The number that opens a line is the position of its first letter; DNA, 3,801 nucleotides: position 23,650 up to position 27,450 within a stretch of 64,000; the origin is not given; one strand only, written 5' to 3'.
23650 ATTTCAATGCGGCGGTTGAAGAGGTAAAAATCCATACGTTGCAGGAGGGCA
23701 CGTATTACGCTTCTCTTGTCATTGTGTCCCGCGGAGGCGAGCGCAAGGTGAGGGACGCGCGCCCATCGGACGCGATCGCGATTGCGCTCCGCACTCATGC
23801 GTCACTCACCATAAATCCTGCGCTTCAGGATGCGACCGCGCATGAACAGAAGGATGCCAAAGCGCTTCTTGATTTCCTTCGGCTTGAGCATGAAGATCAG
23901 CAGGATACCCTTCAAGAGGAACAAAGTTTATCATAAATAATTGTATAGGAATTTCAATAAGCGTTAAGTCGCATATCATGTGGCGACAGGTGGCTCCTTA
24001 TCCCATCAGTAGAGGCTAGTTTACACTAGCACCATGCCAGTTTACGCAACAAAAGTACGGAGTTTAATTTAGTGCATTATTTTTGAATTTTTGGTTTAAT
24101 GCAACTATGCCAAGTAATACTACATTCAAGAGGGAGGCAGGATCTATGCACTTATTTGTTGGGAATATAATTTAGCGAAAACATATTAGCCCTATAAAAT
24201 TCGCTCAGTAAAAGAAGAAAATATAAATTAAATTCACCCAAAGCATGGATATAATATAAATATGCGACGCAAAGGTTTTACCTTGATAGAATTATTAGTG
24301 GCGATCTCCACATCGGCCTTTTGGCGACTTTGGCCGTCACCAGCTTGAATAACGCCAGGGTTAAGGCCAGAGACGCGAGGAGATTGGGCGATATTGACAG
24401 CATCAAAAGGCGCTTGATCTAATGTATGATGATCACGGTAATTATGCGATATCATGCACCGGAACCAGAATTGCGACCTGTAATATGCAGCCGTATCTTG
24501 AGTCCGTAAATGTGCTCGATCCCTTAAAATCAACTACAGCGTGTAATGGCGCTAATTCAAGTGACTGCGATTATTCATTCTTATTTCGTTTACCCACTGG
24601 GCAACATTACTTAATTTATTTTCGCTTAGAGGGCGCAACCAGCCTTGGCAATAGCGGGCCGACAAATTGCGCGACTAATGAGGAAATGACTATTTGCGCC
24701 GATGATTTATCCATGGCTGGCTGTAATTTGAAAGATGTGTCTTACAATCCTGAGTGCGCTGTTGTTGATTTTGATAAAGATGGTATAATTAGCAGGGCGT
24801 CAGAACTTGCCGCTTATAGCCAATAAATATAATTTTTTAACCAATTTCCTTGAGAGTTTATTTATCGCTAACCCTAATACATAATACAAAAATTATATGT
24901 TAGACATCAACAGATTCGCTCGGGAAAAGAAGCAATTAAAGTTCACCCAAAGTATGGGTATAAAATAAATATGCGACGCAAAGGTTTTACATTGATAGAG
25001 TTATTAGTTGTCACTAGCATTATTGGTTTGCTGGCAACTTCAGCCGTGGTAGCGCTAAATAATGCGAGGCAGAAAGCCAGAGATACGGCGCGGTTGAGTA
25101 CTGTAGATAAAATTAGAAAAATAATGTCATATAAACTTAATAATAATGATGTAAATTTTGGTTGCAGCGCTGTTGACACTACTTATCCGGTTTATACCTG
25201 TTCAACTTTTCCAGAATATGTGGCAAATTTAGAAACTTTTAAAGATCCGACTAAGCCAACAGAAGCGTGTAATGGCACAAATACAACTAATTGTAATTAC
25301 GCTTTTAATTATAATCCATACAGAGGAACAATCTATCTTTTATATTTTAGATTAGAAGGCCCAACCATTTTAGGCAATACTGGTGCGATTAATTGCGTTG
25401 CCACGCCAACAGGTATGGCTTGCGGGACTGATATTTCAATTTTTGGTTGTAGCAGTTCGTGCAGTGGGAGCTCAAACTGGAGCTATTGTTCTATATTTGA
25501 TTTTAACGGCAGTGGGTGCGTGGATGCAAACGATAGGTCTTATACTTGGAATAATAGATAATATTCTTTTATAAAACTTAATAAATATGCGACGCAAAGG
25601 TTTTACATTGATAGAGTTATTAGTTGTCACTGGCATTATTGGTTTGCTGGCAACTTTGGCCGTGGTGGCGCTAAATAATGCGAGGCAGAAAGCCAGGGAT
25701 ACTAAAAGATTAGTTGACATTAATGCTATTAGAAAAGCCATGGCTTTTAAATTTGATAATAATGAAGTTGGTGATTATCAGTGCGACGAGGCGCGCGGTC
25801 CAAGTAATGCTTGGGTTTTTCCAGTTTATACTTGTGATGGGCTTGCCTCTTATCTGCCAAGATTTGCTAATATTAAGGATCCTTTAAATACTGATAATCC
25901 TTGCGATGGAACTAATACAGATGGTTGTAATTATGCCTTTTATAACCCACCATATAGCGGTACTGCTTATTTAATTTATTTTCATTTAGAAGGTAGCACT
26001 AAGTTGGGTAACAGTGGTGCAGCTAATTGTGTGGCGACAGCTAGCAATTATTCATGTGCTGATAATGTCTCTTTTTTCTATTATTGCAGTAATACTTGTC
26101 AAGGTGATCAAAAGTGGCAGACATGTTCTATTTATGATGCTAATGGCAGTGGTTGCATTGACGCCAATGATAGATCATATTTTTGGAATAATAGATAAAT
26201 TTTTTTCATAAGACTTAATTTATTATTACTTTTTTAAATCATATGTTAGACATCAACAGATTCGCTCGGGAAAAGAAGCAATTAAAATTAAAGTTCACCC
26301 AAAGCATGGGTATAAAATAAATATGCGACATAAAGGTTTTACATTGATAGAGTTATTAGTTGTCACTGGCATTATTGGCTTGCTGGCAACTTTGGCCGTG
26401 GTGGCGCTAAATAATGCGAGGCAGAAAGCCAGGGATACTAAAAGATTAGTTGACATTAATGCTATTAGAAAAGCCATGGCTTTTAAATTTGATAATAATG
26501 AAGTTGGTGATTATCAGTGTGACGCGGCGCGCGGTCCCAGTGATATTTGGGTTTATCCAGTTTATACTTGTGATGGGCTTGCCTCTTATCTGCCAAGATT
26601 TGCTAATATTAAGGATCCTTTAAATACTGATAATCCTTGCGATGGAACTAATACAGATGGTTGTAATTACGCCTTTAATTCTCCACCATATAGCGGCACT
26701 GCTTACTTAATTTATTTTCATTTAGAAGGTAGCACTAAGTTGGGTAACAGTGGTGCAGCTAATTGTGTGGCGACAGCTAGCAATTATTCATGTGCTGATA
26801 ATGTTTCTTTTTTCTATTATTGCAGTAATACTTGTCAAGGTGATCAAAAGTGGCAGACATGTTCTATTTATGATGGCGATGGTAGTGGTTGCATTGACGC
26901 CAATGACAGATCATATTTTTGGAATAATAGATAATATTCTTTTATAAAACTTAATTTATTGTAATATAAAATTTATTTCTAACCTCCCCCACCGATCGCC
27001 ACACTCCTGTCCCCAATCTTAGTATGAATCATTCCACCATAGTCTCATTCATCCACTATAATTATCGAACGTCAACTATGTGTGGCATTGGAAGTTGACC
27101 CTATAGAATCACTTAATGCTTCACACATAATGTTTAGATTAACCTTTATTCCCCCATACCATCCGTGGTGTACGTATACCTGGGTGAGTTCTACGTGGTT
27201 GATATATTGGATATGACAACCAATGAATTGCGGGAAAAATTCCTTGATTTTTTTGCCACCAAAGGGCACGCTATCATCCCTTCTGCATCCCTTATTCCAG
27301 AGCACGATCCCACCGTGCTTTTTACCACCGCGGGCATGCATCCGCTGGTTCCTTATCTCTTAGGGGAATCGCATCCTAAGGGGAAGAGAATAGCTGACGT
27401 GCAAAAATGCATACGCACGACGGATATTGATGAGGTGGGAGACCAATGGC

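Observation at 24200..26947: Tandem array of four paralogous Cys-rich type IV pilin-like genes: one decayed copy, duplicated leader region, near-identical terminal pair with clustered substitutions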

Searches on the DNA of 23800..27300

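Call 65: search_rna_families(source=window, start=23800, end=27300, threshold=evalue, max_evalue=1)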
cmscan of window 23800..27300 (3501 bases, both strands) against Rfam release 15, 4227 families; matches with E-value up to 1: 1.
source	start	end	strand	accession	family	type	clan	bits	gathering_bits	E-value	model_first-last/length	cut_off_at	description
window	25028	25158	+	RF02515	AfaR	Gene; sRNA;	-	22.9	100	0.53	1-234/234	no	AfaR small RNA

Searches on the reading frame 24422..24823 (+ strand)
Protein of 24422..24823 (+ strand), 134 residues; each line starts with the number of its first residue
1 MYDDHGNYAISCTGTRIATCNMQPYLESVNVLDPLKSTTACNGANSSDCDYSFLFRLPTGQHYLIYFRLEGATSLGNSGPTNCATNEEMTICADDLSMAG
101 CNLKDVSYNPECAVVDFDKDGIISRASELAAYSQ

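Call 8: search_protein_families(library=pfam, proteins=[window:24422-24823:+], max_evalue=0.01)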
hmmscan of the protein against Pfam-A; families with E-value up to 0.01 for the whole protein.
window:24422-24823:+ (134 aa): 0 families

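Call 67: find_encoding_contigs(protein=window:24422-24823:+, flank=4000, max_places=8)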
Protein window:24422-24823:+ (134 aa): 2 contigs read that carry it; 2 places shown.
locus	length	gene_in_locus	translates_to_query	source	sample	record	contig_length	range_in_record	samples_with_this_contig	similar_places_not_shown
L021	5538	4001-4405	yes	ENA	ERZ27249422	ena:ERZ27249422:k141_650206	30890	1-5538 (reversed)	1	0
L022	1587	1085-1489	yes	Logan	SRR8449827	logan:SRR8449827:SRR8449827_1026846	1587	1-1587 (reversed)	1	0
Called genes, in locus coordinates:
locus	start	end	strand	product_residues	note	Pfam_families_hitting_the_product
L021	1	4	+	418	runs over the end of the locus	PF00535:Glycos_transf_2, PF13641:Glyco_tranf_2_3, PF01644:Chitin_synth_1, PF13506:Glyco_transf_21 (weak), PF03142:Chitin_synth_2, PF13632:Glyco_trans_2_3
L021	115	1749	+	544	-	-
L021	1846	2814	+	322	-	PF13489:Methyltransf_23, PF13847:Methyltransf_31 (faint), PF08241:Methyltransf_11, PF08242:Methyltransf_12, PF13649:Methyltransf_25 (weak)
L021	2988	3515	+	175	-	PF02577:BFN_dom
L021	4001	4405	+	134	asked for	-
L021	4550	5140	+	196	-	PF07963:N_methyl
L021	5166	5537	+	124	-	?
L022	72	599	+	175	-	PF02577:BFN_dom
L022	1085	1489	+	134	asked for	-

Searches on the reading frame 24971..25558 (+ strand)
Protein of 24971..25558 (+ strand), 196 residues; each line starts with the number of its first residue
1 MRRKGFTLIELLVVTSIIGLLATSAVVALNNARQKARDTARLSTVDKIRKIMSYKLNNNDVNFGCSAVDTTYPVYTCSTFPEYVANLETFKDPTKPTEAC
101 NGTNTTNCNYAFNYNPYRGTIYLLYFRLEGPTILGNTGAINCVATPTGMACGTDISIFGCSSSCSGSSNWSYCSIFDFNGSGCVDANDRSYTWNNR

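Call 8: search_protein_families(library=pfam, proteins=[window:24971-25558:+], max_evalue=0.01)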
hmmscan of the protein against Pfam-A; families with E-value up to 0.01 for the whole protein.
window:24971-25558:+ (196 aa): 1 family
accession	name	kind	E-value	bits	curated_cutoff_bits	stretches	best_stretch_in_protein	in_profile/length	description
PF07963.17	N_methyl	-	8.4e-08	31.9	21.2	1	2-25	3-26/27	Prokaryotic N-terminal methylation motif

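Call 51: search_protein_families(library=ncbifam, proteins=[window:24971-25558:+], max_evalue=0.01)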
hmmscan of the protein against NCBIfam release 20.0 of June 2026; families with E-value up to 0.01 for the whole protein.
window:24971-25558:+ (196 aa): 10 families
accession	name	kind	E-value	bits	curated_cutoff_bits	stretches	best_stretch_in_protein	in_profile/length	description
TIGR02532.1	IV_pilin_GFxxxE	domain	1.1e-07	31.4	16.3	1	3-25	1-23/24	prepilin-type N-terminal cleavage/methylation domain-containing protein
TIGR01708.2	typeII_sec_gspH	equivalog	2.5e-07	30.9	80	1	4-38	2-38/169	type II secretion system minor pseudopilin GspH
NF007862.0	PRK10574.1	equivalog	1.2e-06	28.7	138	1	2-79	3-80/145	prepilin peptidase-dependent pilin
TIGR01710.1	typeII_sec_gspG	equivalog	1.6e-06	28.2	88.85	1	4-59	1-57/134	type II secretion system major pseudopilin GspG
NF040999.1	pilin_ComGC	equivalog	2.1e-05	24.6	75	1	4-60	2-59/84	competence type IV pilus major pilin ComGC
NF041013.1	T4P_ComGE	equivalog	4.9e-05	23.4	49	1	4-39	4-39/83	competence type IV pilus minor pilin ComGE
NF041775.1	typeIV_PilA_Myxo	equivalog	0.00018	21.6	400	1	2-29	9-36/214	type IV pilin protein PilA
NF007800.0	PRK10506.1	equivalog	0.00079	19.3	158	1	2-53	7-55/163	prepilin peptidase-dependent protein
NF040982.1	ComGD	equivalog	0.0064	16.9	70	1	4-36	2-34/139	competence type IV pilus minor pilin ComGD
TIGR02596.1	TIGR02596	subfamily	0.0091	16.1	70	0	6-33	1-28/196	Verru_Chthon cassette protein D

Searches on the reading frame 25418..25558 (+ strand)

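Call 50: search_protein_families(library=pfam, proteins=[window:25418-25558:+], max_evalue=10)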
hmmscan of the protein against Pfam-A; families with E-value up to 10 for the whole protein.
window:25418-25558:+ (47 aa): 2 families
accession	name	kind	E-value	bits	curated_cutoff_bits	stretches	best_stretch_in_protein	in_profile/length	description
PF13405.12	EF-hand_6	-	0.17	12.2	25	1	25-39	7-21/30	EF-hand domain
PF08189.16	Meleagrin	-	0.31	11.3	25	1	11-39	11-37/38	Meleagrin/Cygnin family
